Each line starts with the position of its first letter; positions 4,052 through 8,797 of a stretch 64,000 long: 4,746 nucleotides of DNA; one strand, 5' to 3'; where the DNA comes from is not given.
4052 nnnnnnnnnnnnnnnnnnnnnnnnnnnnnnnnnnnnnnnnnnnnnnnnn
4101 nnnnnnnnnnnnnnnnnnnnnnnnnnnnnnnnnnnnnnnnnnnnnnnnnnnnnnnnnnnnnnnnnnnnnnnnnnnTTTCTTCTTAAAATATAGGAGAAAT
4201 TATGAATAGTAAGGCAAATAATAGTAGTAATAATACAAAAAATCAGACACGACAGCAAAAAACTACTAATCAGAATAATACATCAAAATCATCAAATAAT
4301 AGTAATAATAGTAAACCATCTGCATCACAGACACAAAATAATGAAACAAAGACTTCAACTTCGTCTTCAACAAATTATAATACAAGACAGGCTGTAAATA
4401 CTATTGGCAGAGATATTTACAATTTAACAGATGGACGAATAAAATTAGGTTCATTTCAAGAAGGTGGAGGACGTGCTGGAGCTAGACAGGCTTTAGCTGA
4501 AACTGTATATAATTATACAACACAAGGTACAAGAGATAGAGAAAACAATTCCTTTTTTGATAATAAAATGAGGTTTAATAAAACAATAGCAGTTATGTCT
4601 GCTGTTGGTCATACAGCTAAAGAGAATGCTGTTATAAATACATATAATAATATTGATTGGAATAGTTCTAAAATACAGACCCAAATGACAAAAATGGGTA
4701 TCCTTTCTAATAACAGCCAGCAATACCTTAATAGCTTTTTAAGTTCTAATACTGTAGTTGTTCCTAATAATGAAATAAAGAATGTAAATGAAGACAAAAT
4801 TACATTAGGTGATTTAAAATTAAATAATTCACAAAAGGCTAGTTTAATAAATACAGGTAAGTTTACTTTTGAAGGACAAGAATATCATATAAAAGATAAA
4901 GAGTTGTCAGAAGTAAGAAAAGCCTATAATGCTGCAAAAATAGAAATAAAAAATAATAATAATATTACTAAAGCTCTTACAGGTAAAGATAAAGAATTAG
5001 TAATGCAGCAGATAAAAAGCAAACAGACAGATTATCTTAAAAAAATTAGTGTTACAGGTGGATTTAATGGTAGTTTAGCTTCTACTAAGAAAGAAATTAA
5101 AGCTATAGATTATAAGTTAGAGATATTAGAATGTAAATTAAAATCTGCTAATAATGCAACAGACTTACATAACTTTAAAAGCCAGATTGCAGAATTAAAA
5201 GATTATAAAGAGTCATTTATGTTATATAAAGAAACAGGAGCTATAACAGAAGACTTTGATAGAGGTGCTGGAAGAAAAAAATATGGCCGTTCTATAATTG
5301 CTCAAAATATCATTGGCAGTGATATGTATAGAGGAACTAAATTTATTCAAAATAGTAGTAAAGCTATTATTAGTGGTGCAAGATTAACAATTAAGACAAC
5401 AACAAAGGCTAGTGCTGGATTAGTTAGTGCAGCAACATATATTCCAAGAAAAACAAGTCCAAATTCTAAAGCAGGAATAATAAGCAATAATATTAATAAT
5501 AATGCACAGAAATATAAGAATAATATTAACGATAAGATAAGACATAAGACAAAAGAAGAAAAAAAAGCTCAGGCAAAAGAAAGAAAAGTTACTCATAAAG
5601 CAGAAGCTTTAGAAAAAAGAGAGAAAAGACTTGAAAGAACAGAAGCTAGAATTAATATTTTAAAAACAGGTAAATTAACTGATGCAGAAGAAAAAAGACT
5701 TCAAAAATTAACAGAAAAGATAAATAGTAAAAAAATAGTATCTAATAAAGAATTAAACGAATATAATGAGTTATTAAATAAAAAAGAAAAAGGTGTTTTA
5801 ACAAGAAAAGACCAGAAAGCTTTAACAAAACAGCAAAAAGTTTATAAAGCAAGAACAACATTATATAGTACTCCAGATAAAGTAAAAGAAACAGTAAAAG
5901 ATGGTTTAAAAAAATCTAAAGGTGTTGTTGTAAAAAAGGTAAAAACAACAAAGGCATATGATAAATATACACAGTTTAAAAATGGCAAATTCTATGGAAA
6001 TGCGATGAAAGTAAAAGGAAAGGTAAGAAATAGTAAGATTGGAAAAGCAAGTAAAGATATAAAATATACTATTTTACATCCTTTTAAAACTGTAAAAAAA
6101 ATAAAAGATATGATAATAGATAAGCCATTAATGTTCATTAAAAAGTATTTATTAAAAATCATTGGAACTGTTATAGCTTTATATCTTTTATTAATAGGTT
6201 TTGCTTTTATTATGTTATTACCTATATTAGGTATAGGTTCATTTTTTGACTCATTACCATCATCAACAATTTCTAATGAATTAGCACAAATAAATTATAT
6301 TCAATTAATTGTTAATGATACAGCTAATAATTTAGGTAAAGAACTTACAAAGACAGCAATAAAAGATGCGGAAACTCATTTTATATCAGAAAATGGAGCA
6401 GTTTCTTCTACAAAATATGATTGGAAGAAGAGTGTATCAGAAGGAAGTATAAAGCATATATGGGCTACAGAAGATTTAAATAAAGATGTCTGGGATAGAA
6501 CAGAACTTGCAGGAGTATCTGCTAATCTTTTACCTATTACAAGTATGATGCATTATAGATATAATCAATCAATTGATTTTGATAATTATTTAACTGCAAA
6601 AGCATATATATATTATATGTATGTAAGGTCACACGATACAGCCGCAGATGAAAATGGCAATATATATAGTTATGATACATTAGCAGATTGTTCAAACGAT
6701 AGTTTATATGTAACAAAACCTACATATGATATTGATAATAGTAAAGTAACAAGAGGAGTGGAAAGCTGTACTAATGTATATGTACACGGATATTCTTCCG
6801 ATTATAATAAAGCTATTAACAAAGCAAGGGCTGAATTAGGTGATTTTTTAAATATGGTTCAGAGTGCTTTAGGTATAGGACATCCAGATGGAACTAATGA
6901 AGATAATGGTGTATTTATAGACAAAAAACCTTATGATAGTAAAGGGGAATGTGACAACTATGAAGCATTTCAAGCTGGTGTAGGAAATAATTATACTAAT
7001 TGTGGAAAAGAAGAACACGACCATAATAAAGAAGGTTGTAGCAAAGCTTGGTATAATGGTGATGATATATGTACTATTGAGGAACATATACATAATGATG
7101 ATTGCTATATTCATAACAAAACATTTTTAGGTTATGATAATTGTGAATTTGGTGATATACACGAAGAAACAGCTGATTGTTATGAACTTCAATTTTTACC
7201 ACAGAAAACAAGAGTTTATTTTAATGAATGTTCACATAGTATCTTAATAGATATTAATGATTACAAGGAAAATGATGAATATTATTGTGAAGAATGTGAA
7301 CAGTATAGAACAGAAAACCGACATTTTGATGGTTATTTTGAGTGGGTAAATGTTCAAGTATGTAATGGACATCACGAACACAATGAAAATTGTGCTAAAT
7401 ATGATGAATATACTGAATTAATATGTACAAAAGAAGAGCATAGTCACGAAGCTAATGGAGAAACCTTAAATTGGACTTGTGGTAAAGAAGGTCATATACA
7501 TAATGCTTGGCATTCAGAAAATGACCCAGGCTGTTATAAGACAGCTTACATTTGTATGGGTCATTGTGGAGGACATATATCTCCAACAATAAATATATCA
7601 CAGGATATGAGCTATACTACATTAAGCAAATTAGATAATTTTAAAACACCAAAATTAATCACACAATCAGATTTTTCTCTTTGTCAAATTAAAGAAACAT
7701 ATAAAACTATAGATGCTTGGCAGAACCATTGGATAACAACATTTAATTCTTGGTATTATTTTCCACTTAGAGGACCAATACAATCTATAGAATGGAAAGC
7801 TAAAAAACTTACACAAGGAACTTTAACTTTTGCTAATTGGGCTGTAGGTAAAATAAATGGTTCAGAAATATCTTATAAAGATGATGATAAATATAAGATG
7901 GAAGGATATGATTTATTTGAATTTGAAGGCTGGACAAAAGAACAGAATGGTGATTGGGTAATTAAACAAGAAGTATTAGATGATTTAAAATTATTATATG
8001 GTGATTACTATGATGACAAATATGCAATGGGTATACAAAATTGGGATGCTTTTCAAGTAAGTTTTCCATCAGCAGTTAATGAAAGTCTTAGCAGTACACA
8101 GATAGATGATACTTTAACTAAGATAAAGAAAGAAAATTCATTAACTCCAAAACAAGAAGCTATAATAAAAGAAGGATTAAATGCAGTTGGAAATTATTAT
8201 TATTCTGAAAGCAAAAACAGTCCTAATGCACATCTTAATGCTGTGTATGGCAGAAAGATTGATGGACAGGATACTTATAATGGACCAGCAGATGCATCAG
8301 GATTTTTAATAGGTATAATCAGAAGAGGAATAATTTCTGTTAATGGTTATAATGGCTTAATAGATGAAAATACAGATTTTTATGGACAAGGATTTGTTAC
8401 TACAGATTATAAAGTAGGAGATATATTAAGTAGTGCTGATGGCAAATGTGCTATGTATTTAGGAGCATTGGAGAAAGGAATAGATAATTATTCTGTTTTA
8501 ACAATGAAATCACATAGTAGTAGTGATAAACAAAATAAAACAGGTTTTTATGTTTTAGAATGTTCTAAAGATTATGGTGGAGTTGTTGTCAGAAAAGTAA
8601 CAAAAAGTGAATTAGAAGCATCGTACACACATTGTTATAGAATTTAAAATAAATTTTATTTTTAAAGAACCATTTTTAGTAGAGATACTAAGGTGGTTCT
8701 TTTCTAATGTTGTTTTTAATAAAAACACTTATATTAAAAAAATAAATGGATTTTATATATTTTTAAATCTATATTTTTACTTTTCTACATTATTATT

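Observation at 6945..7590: Cys/His-rich repeated metal-binding-like motifs inside the 1481-aa cell-wall protein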

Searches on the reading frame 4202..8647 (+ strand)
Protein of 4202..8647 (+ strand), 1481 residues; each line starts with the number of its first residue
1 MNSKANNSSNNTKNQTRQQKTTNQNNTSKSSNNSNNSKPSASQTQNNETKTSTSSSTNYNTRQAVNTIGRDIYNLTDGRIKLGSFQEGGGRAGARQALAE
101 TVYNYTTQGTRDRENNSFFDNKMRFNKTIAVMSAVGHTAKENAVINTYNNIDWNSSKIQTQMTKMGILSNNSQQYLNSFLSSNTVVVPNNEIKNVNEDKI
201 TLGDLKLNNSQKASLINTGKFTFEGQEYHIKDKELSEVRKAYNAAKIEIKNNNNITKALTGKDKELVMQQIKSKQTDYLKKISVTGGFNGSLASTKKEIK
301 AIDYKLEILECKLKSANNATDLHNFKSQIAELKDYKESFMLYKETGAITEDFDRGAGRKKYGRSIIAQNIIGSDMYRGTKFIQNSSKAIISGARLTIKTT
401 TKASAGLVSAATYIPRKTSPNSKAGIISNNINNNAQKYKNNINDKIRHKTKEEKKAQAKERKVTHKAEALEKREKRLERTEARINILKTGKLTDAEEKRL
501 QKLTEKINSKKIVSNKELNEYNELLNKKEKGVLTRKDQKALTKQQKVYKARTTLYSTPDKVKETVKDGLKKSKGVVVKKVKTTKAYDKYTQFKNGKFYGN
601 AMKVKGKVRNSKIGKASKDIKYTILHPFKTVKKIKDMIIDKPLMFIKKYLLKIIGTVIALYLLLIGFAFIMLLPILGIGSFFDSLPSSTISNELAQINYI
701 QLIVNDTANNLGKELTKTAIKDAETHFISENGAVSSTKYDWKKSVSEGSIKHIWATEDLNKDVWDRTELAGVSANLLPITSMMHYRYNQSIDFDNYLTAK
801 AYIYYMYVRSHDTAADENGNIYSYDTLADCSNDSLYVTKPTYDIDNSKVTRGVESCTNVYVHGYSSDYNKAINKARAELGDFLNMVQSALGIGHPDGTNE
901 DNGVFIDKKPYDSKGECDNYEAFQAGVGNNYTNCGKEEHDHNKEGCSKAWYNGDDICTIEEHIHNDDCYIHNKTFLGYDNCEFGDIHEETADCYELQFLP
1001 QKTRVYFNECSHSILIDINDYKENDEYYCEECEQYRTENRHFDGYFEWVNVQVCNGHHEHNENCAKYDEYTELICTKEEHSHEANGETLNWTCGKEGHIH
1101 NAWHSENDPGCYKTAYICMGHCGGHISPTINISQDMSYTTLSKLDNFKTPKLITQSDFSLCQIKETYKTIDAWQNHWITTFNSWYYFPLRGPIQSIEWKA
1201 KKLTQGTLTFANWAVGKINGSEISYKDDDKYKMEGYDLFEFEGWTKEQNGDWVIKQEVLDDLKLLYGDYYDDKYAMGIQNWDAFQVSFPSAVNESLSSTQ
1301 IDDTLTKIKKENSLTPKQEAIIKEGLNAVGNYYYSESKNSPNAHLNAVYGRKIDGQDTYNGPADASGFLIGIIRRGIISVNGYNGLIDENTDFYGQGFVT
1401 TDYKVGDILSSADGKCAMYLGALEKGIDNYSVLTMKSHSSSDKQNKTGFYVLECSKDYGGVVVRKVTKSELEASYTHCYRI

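Call 4: search_protein_families(library=pfam, proteins=[window:4202-8647:+], max_evalue=1)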
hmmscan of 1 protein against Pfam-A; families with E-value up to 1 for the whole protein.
window:4202-8647:+ (1481 aa): 1 family
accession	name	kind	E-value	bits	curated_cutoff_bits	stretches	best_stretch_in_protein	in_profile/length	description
PF10805.13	DUF2730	-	0.73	10.4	24.9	0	296-333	39-76/102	Protein of unknown function (DUF2730)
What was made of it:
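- Closest known: Gram-positive T4SS cell-wall hydrolases: PrgK. Different: There is no Pfam hit to NLPC_P60, CHAP, SLT or M23 (call 4).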

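Call 5: search_protein_families(library=ncbifam, proteins=[window:4202-8647:+], max_evalue=0.1)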
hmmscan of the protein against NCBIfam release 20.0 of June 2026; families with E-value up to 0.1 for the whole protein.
window:4202-8647:+ (1481 aa): 0 families

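Call 6: search_protein_families(library=phrogs, proteins=[window:4202-8647:+], max_evalue=0.1)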
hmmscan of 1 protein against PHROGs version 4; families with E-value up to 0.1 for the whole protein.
window:4202-8647:+ (1481 aa): 0 families
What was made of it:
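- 4202..8647 (+): ORF of the 1481-aa protein that carries the Cys/His region, a member of an unannotated family encoded just downstream of VirB4. No Pfam, NCBIfam or PHROGs hit (calls 4-6).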

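Call 8: search_solved_structures(query=window:4202-8647:+, max_evalue=1, show_alignments=2)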
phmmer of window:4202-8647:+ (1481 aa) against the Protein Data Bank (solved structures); distinct sequences matched with E-value up to 1: 1.
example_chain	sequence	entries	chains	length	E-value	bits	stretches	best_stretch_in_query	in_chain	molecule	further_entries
8qz2_C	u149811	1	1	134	0.8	10.7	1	1014-1062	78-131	Nanobody 61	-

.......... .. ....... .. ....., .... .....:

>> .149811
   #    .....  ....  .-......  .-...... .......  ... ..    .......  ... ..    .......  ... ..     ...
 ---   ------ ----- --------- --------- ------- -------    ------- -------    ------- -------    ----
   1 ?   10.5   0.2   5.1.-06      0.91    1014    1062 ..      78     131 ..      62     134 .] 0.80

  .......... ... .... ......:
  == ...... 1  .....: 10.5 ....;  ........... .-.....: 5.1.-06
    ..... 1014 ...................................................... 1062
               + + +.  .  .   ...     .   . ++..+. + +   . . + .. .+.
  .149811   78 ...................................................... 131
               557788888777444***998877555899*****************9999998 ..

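Call 10: find_homologous_proteins(query=window:4202-8647:+, max_evalue=0.001)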
Query window:4202-8647:+ (1481 aa): 4 proteins with E <= 0.001 among 8000 candidates.
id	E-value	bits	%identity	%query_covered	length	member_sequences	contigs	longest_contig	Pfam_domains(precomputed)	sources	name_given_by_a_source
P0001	0.0e+0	3355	99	100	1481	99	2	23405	-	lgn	-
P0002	0.0e+0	1796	55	100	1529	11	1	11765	-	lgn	-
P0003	0.0e+0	1743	55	98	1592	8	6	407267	-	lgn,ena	-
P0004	7.5e-80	288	27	62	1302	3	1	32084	-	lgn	-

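Call 16: find_homologous_proteins(query=A1, max_evalue=0.001)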
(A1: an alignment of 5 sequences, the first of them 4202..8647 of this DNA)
Query A1 (5 sequences) (1481 aa, profile of the alignment): 4 proteins with E <= 0.001 among 8000 candidates.
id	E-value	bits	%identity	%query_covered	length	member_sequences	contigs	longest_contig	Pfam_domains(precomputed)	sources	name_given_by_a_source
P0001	0.0e+0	2814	99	100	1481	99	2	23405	-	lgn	-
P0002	0.0e+0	2741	55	100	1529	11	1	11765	-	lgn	-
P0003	0.0e+0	2680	55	98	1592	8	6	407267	-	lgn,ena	-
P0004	0.0e+0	1612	27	62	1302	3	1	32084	-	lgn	-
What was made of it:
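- Tried and rejected: The low-complexity N-terminus probably filled the candidate list (call 16).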

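Call 17: find_encoding_contigs(protein=P0003, flank=10000, max_places=3)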
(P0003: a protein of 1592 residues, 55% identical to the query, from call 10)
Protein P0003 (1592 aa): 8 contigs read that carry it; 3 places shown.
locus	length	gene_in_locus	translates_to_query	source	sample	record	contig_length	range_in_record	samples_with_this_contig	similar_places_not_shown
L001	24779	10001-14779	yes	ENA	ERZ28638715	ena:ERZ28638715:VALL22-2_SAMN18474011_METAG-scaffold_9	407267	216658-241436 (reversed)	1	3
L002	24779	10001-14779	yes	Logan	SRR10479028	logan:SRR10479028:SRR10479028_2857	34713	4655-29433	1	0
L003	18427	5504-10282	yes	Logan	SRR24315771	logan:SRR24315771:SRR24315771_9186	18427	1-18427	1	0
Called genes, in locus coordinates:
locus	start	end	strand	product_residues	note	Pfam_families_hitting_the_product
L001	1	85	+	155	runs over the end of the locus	-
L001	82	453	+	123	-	-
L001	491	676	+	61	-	-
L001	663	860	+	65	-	-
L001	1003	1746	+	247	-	PF12873:DUF3825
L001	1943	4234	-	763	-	-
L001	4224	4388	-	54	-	-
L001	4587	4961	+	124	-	-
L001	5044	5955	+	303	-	-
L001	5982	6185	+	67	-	-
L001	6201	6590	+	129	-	PF12666:PrgI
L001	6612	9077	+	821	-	PF19044:P-loop_TraG, PF01935:DUF87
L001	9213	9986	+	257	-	-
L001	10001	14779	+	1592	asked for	-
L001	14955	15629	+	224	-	-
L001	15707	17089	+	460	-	-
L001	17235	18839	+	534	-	PF01546:Peptidase_M20 (weak)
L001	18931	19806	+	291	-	PF01520:Amidase_3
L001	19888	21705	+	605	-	-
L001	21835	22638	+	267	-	PF06941:NT5C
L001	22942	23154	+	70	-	-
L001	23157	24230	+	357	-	-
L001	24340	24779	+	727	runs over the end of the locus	-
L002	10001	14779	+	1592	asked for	-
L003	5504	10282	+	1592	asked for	-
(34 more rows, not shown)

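Call 18: find_encoding_contigs(protein=P0004, flank=10000, max_places=3)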
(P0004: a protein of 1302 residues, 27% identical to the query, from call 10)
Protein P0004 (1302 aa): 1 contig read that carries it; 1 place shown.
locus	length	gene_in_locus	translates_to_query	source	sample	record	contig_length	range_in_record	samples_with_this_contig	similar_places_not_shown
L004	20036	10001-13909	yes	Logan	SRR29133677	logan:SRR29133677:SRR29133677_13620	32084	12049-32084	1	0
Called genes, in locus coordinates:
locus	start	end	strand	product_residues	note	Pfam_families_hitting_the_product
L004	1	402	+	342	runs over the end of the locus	-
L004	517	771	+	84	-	-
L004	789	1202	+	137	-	-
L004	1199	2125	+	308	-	-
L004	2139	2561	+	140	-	-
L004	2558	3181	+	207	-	PF22751:DUF488-N3a, PF04343:DUF488 (weak)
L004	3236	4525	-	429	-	PF00437:T2SSE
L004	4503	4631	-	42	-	-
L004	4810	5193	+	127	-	-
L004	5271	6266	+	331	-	-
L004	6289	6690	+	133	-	PF12666:PrgI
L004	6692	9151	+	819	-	PF12846:AAA_10 (faint), PF19044:P-loop_TraG, PF01935:DUF87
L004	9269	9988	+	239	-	-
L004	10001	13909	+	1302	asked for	-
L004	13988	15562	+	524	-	-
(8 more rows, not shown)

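Call 42: search_protein_families(library=ncbifam, proteins=[P0004], max_evalue=0.1)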
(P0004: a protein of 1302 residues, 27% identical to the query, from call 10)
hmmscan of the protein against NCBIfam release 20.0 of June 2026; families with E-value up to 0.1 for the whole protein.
P0004 (1302 aa): 0 families

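Call 74: find_encoding_contigs(protein=window:4202-8647:+, flank=2000, max_places=4)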
Protein window:4202-8647:+ (1481 aa): 13 contigs read that carry it; 4 places shown.
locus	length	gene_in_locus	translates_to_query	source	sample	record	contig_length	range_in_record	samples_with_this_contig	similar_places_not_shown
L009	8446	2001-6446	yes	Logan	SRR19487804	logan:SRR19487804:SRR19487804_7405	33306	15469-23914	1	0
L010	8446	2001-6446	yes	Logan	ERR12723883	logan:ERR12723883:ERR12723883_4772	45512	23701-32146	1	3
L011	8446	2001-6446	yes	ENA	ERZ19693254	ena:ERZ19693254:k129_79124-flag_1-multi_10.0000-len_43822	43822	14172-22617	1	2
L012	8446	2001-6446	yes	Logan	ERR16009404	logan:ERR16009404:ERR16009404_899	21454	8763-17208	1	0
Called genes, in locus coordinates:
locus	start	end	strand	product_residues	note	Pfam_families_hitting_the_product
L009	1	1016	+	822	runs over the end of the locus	PF19044:P-loop_TraG, PF01935:DUF87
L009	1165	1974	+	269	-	-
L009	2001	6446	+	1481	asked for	-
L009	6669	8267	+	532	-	PF01546:Peptidase_M20 (weak)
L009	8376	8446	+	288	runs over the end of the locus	PF01520:Amidase_3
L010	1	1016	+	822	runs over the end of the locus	PF19044:P-loop_TraG, PF01935:DUF87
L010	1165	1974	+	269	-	-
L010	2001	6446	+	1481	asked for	-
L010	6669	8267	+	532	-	PF01546:Peptidase_M20 (weak)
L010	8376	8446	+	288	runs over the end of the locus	PF01520:Amidase_3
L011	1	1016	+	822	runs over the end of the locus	PF19044:P-loop_TraG, PF01935:DUF87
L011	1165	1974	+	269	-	-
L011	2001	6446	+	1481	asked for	-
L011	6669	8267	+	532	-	PF01546:Peptidase_M20 (weak)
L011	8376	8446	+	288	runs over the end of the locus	PF01520:Amidase_3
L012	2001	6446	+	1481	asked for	-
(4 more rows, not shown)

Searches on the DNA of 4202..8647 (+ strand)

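Call 9: search_dna_similar(query=window:4202-8647:+, collection=plasmids, mode=near)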
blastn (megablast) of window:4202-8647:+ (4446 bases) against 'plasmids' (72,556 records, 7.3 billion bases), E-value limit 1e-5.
No match.
